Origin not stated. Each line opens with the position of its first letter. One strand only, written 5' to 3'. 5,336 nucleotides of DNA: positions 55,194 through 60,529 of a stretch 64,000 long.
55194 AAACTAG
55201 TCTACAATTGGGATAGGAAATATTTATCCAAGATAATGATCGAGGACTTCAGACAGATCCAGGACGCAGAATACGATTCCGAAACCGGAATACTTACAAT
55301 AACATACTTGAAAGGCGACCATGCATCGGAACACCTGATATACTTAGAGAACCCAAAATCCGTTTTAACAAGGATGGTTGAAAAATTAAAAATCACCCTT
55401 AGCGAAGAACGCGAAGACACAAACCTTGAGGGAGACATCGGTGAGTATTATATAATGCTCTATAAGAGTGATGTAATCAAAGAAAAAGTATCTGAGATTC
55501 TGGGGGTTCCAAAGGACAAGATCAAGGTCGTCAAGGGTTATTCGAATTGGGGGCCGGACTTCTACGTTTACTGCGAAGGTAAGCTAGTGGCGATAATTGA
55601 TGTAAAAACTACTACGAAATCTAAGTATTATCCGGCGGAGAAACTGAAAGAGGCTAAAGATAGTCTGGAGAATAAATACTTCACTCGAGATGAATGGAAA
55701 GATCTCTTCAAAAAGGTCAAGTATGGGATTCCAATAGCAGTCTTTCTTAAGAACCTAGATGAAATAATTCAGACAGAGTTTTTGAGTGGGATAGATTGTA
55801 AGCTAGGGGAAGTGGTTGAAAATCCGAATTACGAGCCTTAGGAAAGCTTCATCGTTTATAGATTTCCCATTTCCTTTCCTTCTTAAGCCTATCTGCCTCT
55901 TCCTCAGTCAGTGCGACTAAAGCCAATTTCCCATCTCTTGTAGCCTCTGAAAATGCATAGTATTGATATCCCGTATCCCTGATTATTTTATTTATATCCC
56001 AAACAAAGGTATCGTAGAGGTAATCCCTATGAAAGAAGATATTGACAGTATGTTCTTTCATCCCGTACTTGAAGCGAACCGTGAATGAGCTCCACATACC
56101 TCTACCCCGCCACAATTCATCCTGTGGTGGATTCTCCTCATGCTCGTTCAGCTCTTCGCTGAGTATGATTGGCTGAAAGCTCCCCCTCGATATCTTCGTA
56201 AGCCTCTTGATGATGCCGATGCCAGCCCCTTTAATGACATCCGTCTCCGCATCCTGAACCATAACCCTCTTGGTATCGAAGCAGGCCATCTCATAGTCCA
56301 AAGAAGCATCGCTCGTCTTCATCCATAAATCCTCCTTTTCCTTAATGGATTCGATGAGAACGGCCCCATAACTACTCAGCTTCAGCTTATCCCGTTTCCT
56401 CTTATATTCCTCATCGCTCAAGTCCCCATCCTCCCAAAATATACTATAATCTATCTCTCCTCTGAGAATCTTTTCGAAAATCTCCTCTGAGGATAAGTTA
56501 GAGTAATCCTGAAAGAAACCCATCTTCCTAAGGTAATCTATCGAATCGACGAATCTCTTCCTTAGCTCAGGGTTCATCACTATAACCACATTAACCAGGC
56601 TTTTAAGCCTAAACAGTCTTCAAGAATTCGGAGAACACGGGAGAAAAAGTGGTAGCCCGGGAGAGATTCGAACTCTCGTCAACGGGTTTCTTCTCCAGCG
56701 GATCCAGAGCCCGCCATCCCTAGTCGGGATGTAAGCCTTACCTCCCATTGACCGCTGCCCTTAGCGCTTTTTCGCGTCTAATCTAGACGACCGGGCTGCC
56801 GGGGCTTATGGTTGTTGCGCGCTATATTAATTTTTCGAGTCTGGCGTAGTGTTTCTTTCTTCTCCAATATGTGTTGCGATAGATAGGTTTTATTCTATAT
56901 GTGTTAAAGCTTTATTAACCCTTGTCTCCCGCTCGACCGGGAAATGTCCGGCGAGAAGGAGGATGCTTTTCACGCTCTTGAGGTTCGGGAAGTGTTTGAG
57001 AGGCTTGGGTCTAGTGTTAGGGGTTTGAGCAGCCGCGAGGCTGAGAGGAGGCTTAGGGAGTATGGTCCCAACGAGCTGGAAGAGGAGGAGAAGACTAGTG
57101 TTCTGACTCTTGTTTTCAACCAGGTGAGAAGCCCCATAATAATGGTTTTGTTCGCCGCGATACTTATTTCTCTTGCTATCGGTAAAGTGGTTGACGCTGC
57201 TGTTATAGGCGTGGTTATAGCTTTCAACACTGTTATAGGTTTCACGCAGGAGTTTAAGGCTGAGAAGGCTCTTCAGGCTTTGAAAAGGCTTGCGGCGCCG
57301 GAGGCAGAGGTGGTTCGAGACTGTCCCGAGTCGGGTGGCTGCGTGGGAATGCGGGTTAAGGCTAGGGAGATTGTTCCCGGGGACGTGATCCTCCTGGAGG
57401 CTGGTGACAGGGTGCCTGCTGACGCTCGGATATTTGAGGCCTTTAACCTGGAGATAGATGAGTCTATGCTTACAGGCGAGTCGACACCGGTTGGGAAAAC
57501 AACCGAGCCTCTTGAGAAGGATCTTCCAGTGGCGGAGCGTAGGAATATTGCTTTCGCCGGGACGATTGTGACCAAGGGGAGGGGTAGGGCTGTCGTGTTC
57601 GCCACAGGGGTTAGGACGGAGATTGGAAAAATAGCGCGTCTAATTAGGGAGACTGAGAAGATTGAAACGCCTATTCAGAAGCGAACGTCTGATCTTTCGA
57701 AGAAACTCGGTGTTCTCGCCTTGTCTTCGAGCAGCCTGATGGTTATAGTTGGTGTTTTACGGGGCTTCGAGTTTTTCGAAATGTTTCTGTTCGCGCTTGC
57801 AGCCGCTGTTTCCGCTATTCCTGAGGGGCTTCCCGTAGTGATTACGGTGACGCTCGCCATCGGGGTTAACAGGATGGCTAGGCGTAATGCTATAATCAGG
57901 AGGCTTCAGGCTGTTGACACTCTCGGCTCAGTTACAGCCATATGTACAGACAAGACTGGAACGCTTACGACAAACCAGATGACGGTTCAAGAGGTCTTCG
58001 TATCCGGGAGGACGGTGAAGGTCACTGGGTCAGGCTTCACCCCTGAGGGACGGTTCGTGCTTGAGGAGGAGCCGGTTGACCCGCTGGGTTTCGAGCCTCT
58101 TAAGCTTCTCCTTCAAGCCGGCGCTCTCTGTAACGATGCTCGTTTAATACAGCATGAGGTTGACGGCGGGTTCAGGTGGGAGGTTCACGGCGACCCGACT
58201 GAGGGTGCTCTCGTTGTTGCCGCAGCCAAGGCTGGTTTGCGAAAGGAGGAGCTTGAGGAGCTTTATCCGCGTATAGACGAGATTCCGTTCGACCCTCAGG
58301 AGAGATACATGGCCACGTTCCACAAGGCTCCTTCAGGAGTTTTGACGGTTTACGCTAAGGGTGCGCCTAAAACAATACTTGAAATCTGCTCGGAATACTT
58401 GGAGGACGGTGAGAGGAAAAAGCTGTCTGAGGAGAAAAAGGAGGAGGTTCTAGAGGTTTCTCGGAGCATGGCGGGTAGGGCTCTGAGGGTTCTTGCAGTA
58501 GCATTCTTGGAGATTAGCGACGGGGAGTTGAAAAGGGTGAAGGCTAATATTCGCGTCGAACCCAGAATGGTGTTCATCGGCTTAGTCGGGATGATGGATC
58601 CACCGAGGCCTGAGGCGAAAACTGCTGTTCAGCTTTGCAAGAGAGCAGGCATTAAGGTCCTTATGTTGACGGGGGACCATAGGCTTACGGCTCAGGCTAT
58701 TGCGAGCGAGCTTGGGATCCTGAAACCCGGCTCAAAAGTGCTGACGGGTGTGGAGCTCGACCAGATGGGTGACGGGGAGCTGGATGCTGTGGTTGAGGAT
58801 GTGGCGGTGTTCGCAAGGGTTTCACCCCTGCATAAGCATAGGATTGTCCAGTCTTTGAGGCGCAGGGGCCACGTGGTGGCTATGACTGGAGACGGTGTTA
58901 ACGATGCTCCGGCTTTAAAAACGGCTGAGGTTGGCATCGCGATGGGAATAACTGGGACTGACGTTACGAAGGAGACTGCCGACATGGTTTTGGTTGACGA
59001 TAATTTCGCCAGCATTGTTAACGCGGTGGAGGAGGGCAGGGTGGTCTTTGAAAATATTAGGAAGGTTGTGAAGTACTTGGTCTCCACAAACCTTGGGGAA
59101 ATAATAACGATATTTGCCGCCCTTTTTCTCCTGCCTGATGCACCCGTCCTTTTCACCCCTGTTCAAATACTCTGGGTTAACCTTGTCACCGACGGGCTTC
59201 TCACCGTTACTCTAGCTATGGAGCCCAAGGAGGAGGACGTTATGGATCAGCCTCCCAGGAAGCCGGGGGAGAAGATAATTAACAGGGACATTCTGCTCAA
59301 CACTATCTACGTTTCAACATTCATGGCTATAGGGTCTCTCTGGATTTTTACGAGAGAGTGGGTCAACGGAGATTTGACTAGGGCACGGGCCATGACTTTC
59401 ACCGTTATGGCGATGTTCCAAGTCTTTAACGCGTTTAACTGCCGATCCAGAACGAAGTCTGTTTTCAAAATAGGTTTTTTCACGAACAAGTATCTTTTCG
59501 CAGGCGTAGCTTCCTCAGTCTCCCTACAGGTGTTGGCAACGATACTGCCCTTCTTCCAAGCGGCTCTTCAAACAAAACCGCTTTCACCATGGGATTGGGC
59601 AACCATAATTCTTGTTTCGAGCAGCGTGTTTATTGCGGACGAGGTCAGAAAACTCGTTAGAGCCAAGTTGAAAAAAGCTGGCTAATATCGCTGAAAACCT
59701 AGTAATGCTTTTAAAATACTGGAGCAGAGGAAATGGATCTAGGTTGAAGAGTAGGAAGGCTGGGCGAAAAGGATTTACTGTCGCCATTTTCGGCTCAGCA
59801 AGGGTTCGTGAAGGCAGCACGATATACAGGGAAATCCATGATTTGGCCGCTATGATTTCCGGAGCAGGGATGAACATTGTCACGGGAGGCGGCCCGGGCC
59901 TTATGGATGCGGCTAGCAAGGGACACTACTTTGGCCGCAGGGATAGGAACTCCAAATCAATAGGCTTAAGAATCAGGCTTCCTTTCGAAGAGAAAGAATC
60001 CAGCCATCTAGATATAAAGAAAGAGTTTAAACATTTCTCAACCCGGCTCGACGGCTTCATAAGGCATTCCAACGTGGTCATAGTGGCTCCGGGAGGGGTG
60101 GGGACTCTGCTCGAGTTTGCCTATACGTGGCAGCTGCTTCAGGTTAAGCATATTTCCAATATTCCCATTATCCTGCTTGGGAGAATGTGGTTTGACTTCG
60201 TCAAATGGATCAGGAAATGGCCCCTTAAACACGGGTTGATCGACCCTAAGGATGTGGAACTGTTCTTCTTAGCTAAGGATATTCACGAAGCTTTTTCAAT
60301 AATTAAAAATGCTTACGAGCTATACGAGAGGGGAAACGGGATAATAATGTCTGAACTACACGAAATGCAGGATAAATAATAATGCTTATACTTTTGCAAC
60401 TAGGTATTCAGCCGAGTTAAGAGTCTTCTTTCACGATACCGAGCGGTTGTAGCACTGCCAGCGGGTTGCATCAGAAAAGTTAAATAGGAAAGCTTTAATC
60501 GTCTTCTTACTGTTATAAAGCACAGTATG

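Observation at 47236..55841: Operon for a secreted 489-aa protein and a 2379-aa dual-TM-cluster giant protein of unknown family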

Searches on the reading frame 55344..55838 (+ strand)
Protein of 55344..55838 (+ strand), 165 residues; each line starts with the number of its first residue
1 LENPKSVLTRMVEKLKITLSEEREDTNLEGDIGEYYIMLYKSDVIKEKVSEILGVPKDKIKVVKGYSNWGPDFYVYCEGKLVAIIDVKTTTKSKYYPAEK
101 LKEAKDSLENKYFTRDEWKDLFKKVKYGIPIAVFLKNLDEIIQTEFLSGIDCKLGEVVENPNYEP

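Call 93: search_solved_structures(query=A7, max_evalue=10, show_alignments=3)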
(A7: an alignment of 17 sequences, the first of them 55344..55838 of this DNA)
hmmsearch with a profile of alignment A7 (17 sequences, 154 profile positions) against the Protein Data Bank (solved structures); distinct sequences matched with E-value up to 10: 8.
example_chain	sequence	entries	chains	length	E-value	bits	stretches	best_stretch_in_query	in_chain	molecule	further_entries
6wxw_A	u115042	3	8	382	0.036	17.5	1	34-119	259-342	Card1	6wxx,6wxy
4ic1_A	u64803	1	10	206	0.27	14.7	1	55-90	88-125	Uncharacterized protein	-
4dap_A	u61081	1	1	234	0.42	14.1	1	39-101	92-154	Sugar fermentation stimulation protein A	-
9m1w_A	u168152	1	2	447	0.48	13.9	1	65-115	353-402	Magnesium-dependent glutamate N-prenyltransferase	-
3ul4_A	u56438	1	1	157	0.48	13.9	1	52-132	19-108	Cellulosome-anchoring protein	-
3wsd_A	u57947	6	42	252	0.66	13.4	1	4-73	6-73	Putative GTP cyclohydrolase 1 type 2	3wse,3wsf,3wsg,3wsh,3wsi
6qvv_A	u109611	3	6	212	1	12.8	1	62-94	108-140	RNA-dependent RNA polymerase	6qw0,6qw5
4qbn_A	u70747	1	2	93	1.1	12.6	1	41-90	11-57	Nuclease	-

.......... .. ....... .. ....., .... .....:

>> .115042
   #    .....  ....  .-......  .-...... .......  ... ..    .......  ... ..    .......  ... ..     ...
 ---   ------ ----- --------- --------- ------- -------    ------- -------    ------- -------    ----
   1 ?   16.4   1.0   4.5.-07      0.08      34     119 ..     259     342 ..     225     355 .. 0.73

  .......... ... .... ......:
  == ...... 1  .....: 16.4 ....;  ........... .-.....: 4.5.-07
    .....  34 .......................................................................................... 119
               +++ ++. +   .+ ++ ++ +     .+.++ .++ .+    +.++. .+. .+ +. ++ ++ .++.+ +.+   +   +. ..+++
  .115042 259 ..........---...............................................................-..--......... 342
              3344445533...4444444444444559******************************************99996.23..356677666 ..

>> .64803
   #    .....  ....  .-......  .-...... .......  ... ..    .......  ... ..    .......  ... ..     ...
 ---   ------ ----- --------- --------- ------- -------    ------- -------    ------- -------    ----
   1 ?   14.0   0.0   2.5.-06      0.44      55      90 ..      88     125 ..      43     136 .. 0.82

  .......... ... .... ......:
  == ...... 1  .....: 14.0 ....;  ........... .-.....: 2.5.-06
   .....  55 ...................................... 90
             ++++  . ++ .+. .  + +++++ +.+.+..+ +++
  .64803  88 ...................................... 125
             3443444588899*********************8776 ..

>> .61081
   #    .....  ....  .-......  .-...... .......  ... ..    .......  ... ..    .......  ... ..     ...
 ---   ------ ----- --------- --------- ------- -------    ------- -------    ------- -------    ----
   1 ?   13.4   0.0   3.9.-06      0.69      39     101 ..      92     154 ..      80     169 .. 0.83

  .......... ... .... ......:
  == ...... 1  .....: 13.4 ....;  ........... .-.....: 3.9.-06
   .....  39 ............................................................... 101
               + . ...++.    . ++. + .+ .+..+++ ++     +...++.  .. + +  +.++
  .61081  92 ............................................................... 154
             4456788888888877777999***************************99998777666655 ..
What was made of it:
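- The best PDB profile hits are Card1, a Cas4-like protein, SfsA and VRR-NUC, aligned on the motif (call 93).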

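Call 102: search_protein_families(library=pfam, alignment_id=A7, max_evalue=5)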
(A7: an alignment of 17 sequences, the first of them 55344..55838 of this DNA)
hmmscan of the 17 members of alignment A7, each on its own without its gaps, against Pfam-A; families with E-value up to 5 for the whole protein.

A. member 1, window:55344-55838:+ (165 aa): 1 family
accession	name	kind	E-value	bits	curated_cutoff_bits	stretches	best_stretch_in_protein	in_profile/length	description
PF09432.15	THP2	-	0.22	12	28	1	94-127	62-95/129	Tho complex subunit THP2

B. families by the number of members that match (of 17 scanned): 37 families (the first 25 are shown)
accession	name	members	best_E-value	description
PF04313.20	HSDR_N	5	0.0073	Type I restriction enzyme R protein N terminus (HSDR_N)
PF14281.12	PDDEXK_4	4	0.0055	PD-(D/E)XK nuclease superfamily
PF03749.19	SfsA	3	0.0016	Sugar fermentation stimulation protein RE domain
PF13635.12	DUF4143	3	0.027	Domain of unknown function (DUF4143)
PF13020.12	NOV_C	3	0.082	Protein NO VEIN, C-terminal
PF08378.17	NERD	2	0.00043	Nuclease-related domain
PF06319.18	MmcB-like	2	0.0091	DNA repair protein MmcB-like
PF12705.13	PDDEXK_1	2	0.012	PD-(D/E)XK nuclease superfamily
PF08011.17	PDDEXK_9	2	0.039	PD-(D/E)XK nuclease superfamily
PF02021.23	UPF0102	2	0.053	Uncharacterised protein family UPF0102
PF10245.14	MRP-S22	1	0.00061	Mitochondrial 28S ribosomal protein S22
PF05005.20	Ocnus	1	0.01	Janus/Ocnus family (Ocnus)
PF13588.12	HSDR_N_2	1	0.013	Type I restriction enzyme R protein N terminus (HSDR_N)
PF18719.7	ArlS_N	1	0.015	ArlS sensor domain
PF21486.3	NUP120_helical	1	0.025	Nucleoporin NUP120, helical domain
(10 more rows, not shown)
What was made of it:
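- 55419..55751 (+): PD-(D/E)xK nuclease core. The candidate acidic residue on helix 1 is E2243 or E2248. D2286 is at nt 55557-55559, D2300 at 55599-55601 and K2302 at 55605-55607. Weak hits pile up on the PD-(D/E)xK clan (calls 93, 102).
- On PD-(D/E)xK (restriction-endonuclease-fold) nuclease clan: They are Card1, a Cas4-like protein, SfsA and VRR-NUC (call 93), and HSDR_N (5 members), PDDEXK_4 (4), SfsA (3) and NERD (2) (call 102).
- Weak Pfam hits from many members fall on HSDR_N, PDDEXK_1/4/9/14, SfsA, NERD, Tox-REase-9 and SduA_C (call 102). Weak hits of some cassettes to defence nucleases: Card1, SduA_C and NERD (calls 93, 102).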

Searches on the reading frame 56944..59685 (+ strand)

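Call 6: search_protein_families(library=pfam, proteins=[window:56944-59685:+], max_evalue=0.1)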
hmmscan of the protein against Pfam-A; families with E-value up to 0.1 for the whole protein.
window:56944-59685:+ (913 aa): 7 families
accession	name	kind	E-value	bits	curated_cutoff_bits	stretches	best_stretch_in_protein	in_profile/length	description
PF00689.26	Cation_ATPase_C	-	6.5e-56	189.3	27.3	1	734-905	1-175/175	Cation transporting ATPase, C-terminus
PF00122.25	E1-E2_ATPase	-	6.2e-50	169.7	28.1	1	116-314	2-181/181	E1-E2 ATPase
PF13246.12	Cation_ATPase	-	5.2e-21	74.9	21.7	1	394-484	1-90/91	Cation transport ATPase (P-type)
PF00702.32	Hydrolase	-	2.2e-20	74.3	26.4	1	331-661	2-190/191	haloacid dehalogenase-like hydrolase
PF00690.31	Cation_ATPase_N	-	9.7e-20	70.4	20.4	1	9-76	1-69/69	Cation transporter/ATPase, N-terminus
PF12710.13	HAD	-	1.3e-05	26.1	27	1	555-659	87-189/189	haloacid dehalogenase-like hydrolase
PF08282.18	Hydrolase_3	-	0.00011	22.5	20.9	1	642-694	203-254/255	haloacid dehalogenase-like hydrolase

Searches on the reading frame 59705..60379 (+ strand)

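Call 6: search_protein_families(library=pfam, proteins=[window:59705-60379:+], max_evalue=0.1)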
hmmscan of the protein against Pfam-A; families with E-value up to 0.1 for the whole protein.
window:59705-60379:+ (224 aa): 3 families
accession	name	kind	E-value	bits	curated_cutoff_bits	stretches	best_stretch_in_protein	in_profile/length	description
PF03641.19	Lysine_decarbox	-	2.2e-16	60.7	27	1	67-198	1-129/131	Possible lysine decarboxylase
PF18306.6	LDcluster4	-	5.2e-12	46.1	26.3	1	25-143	3-115/151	SLOG cluster4 family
PF22533.2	WIV_dom_3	-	0.016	15.7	27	1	163-218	22-79/85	Protein P1-like, WIV domain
